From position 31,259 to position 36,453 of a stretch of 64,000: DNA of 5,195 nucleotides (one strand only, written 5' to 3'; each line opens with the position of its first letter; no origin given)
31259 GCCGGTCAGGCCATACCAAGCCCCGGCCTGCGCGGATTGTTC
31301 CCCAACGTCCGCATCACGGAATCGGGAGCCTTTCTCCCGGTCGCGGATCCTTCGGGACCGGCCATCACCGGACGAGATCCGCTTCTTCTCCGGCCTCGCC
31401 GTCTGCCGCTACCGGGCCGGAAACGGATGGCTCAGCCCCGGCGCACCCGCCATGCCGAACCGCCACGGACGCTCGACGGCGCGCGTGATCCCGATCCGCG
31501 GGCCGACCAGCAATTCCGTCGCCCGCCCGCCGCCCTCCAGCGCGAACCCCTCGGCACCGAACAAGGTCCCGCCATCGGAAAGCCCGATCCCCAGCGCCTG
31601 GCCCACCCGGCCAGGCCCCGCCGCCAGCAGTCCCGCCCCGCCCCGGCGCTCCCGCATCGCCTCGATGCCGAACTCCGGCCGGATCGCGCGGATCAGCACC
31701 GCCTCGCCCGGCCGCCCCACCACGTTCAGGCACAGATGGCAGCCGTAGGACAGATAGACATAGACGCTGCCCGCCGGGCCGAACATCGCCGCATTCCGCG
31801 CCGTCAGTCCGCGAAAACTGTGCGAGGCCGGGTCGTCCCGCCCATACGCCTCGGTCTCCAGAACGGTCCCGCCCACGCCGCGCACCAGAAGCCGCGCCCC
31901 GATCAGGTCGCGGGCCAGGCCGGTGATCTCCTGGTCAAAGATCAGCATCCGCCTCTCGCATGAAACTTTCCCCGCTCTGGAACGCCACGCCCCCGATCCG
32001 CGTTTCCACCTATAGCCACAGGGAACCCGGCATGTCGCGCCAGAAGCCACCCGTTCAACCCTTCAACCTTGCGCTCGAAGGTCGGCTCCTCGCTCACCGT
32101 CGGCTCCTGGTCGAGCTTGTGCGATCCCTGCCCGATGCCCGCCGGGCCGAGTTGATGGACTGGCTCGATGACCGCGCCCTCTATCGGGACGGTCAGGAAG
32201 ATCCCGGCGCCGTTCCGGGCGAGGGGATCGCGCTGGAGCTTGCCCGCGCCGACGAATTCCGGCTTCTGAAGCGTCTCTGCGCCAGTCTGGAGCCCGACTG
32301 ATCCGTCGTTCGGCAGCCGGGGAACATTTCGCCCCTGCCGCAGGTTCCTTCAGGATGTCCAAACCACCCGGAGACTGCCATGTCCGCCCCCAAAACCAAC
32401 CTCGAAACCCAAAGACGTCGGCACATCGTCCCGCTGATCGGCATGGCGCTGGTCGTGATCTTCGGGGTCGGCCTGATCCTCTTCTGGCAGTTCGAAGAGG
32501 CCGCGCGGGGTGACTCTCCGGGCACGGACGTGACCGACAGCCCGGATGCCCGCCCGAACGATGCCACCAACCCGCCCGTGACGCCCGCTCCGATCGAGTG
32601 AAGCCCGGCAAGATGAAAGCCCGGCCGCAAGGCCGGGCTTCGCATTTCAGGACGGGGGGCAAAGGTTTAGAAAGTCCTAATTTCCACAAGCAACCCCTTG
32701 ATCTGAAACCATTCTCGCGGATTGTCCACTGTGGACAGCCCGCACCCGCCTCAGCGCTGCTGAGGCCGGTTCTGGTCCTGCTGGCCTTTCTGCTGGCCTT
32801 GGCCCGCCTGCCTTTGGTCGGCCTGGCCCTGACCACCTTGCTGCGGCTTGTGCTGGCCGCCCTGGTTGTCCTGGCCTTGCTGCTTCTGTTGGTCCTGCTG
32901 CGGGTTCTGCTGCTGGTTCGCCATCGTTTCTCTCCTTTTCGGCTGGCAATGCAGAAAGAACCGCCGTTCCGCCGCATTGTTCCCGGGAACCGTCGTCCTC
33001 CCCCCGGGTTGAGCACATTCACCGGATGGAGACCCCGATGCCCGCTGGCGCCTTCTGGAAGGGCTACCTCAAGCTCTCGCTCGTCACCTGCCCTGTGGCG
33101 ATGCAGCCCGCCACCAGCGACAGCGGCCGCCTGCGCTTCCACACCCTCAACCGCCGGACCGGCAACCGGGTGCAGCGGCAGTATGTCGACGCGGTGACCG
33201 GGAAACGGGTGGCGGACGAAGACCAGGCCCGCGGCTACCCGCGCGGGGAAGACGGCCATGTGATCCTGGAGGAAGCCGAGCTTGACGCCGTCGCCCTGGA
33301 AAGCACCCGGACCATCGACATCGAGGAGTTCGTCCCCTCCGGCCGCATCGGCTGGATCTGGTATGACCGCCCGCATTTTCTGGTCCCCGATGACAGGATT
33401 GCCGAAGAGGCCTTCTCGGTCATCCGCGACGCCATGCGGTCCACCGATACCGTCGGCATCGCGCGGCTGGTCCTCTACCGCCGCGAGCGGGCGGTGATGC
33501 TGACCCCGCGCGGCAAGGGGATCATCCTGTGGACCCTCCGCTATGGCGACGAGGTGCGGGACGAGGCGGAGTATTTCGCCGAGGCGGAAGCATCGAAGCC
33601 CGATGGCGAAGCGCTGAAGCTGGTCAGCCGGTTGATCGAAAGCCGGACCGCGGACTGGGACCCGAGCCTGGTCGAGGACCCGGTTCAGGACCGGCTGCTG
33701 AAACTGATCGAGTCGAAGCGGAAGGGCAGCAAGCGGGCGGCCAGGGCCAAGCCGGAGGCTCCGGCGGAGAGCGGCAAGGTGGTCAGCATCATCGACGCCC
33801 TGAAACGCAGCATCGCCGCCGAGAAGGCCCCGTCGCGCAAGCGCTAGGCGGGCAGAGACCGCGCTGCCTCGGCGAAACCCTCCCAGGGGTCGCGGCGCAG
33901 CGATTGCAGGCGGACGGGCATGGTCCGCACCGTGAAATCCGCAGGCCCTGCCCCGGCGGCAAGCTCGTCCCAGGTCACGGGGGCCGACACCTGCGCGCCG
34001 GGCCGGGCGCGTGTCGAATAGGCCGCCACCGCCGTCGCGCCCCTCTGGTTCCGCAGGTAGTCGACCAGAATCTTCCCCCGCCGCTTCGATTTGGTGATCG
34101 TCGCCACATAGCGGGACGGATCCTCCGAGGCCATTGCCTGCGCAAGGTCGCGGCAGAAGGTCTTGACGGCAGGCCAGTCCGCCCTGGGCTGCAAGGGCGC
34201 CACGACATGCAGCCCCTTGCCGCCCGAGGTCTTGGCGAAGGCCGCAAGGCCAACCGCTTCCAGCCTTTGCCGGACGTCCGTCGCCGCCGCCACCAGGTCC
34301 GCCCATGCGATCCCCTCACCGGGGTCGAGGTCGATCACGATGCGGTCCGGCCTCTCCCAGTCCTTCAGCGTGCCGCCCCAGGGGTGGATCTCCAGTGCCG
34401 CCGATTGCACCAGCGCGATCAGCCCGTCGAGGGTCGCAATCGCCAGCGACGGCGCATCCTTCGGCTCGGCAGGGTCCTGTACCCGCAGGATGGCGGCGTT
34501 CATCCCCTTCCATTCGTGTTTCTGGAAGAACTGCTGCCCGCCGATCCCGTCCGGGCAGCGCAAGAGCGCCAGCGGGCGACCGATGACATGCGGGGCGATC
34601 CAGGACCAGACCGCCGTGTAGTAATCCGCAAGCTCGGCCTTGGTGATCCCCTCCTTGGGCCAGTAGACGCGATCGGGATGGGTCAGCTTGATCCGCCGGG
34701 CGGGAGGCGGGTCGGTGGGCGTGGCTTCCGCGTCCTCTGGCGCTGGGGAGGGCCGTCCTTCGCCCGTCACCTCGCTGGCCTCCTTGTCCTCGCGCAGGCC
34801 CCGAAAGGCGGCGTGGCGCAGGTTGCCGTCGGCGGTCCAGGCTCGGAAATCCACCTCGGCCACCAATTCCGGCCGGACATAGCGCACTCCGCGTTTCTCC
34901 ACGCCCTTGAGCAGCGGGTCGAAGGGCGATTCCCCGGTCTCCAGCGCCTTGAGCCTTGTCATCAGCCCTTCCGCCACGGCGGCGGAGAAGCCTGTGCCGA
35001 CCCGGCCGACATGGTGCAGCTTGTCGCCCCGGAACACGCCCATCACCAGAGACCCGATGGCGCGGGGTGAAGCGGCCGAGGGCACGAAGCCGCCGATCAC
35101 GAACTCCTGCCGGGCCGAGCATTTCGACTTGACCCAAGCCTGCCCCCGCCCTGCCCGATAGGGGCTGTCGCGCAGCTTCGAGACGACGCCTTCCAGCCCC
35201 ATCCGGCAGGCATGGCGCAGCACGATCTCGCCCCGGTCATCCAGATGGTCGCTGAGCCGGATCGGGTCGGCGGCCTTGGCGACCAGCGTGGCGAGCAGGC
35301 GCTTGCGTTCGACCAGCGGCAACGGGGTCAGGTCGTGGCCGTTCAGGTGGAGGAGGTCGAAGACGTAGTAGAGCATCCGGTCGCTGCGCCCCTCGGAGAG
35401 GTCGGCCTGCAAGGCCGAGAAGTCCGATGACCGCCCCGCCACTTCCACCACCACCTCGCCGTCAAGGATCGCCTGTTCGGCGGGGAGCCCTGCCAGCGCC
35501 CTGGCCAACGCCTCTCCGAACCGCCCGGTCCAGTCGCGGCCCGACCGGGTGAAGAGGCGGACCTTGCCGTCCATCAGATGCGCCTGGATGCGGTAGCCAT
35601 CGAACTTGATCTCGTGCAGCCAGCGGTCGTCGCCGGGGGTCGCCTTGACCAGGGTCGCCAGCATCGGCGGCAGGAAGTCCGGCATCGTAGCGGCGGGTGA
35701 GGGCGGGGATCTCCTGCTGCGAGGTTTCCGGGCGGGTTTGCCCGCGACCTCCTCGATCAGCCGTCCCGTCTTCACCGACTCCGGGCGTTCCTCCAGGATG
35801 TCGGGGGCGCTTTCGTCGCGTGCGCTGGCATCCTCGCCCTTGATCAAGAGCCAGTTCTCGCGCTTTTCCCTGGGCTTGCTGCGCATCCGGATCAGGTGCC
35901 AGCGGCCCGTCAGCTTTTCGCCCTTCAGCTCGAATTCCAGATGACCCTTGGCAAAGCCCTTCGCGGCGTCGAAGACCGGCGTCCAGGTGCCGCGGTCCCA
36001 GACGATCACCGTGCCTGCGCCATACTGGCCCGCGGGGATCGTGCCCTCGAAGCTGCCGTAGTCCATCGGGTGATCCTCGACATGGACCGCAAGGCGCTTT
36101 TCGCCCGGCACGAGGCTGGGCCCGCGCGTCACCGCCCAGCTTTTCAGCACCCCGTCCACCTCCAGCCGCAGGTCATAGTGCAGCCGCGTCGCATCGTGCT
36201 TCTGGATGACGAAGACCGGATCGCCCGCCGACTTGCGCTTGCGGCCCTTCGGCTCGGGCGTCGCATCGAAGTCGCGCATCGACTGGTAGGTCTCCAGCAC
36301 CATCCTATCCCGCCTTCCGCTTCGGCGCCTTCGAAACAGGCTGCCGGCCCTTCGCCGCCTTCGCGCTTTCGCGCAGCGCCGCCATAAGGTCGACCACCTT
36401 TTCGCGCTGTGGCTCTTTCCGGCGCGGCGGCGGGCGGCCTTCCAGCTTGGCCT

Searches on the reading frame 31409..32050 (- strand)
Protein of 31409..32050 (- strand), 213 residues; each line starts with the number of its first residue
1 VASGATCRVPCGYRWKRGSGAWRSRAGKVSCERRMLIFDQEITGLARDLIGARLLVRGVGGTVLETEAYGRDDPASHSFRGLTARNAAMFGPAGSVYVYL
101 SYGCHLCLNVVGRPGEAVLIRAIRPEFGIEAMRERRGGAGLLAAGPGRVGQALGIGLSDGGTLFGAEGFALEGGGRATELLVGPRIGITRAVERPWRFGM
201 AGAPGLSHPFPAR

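Call 73: search_protein_families(library=pfam, proteins=[window:31409-32050:-], max_evalue=0.00001)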
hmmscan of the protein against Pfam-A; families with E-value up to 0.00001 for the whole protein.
window:31409-32050:- (213 aa): 1 family
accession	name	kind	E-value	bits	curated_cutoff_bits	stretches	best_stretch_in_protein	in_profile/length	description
PF02245.21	Pur_DNA_glyco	-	2.6e-49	167.5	27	1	38-203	3-180/181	Methylpurine-DNA glycosylase (MPG)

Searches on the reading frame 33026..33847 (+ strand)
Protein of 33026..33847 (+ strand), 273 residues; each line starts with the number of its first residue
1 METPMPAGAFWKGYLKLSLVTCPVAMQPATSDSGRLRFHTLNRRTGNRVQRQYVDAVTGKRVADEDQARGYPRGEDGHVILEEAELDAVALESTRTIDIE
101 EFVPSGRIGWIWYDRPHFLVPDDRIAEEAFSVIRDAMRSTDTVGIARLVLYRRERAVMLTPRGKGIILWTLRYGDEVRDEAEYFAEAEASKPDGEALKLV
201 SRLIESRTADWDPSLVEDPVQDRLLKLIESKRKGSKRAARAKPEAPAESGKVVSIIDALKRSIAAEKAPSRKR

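Call 73: search_protein_families(library=pfam, proteins=[window:33026-33847:+], max_evalue=0.00001)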
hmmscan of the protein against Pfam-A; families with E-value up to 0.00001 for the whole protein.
window:33026-33847:+ (273 aa): 1 family
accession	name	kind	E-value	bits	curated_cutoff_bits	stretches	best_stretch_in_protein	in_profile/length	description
PF02735.22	Ku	-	1e-42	146.7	25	1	17-198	2-189/190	Ku70/Ku80 beta-barrel domain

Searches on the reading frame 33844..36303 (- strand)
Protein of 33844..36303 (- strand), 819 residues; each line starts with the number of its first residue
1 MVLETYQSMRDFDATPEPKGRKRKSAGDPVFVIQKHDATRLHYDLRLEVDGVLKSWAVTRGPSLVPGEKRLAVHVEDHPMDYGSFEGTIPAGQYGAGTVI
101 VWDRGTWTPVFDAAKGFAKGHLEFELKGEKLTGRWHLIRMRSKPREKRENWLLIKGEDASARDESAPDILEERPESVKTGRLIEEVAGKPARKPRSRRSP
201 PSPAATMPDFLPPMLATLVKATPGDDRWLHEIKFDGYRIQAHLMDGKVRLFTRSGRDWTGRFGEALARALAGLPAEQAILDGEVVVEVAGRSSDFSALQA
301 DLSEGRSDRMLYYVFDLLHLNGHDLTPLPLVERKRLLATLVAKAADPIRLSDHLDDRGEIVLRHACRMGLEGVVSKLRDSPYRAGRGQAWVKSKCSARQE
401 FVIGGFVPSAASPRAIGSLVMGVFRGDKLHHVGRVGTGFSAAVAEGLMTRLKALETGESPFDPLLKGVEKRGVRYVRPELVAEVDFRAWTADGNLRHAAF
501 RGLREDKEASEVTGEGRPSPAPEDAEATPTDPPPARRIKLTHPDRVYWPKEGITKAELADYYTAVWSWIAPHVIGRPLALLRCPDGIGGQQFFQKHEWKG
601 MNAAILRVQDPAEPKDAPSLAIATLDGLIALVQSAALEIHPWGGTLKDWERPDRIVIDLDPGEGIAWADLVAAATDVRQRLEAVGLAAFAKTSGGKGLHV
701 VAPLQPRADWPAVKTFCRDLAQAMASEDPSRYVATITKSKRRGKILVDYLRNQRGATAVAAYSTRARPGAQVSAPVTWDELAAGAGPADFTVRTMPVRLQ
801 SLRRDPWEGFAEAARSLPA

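Call 73: search_protein_families(library=pfam, proteins=[window:33844-36303:-], max_evalue=0.00001)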
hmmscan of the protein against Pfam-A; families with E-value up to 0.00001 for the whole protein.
window:33844-36303:- (819 aa): 4 families
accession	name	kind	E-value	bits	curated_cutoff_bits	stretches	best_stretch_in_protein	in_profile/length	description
PF21686.3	LigD_Prim-Pol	-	4.9e-93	311.8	27.4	1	554-807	1-254/254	LigD, primase-polymerase domain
PF13298.12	LigD_N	-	1.5e-44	150.9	31.1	1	34-139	1-107/107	DNA Ligase D 3'-phosphoesterase domain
PF01068.26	DNA_ligase_A_M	-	1.7e-29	103.4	26.2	1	213-394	1-204/204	ATP dependent DNA ligase domain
PF04679.21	DNA_ligase_A_C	-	3.3e-27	95.2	27.5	1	414-507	3-94/94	ATP dependent DNA ligase C terminal region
